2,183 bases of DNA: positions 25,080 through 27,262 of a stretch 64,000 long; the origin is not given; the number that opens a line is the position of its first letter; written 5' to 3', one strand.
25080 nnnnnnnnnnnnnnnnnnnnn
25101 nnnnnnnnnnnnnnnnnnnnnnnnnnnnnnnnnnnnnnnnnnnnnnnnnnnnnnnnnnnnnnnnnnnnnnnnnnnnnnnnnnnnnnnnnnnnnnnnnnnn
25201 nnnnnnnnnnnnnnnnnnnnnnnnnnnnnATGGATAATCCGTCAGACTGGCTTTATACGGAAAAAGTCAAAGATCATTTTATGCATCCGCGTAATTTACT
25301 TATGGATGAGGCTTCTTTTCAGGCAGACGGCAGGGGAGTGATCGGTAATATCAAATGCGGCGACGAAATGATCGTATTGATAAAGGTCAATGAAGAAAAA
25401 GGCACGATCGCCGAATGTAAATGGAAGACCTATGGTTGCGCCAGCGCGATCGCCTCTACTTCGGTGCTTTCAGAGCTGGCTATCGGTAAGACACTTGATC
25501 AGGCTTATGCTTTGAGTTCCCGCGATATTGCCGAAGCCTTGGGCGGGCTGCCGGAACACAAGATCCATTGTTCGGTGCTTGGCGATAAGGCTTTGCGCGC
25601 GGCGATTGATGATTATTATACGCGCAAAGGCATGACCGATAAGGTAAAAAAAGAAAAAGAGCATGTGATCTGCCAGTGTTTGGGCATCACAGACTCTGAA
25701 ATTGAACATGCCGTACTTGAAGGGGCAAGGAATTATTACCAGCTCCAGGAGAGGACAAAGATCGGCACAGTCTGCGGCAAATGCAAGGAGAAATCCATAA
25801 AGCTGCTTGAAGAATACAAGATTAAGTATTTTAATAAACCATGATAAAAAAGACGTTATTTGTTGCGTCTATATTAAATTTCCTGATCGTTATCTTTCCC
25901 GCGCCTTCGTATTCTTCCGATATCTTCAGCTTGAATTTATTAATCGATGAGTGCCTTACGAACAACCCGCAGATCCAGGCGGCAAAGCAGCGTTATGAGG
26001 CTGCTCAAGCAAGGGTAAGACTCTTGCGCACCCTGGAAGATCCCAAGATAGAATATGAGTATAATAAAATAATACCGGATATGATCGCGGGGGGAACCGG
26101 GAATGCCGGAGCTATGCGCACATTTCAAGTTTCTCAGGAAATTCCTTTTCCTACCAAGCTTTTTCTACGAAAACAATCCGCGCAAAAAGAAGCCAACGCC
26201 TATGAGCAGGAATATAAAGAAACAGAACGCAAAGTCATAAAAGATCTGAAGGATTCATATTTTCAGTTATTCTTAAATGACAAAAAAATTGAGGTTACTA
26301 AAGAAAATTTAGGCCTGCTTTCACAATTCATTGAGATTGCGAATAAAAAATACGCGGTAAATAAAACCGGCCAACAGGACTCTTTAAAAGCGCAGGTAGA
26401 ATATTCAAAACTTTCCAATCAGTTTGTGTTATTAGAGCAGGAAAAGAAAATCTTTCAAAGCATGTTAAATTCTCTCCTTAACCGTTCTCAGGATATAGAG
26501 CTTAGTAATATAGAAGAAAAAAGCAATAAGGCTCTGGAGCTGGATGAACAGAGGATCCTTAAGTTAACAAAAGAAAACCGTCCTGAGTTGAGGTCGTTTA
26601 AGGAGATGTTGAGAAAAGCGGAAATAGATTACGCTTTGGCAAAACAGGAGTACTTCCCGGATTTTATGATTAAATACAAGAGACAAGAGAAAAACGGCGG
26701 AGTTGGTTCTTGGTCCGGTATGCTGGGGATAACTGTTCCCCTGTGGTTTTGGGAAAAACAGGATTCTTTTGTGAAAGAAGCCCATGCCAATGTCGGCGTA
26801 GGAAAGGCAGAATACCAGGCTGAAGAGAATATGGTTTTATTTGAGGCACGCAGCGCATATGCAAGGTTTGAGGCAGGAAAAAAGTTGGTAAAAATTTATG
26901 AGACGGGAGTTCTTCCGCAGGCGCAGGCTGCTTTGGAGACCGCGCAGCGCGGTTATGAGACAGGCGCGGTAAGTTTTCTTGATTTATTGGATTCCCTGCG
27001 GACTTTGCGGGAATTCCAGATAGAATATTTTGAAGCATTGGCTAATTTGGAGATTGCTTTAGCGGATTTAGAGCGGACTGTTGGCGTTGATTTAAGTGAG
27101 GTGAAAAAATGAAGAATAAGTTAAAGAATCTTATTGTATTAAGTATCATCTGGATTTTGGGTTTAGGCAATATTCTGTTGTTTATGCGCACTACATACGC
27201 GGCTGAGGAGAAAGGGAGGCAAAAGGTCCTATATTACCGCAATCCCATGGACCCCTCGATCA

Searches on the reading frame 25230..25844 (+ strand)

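Call 64: search_protein_families(library=pfam, proteins=[window:25230-25844:+])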
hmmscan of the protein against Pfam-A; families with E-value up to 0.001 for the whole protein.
window:25230-25844:+ (204 aa): 2 families
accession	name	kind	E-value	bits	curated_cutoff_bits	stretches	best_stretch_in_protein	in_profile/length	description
PF01592.21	NifU_N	-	1.9e-39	135.2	22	1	9-133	2-124/127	NifU-like N terminal domain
PF04324.20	Fer2_BFD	-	4.9e-13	49.6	26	1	146-195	1-50/50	BFD-like [2Fe-2S] binding domain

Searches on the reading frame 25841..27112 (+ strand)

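Call 64: search_protein_families(library=pfam, proteins=[window:25841-27112:+])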
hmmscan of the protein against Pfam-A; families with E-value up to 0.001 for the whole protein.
window:25841-27112:+ (423 aa): 1 family
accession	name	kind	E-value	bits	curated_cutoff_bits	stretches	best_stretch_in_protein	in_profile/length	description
PF02321.23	OEP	-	3e-46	158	22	2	238-415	3-187/187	Outer membrane efflux protein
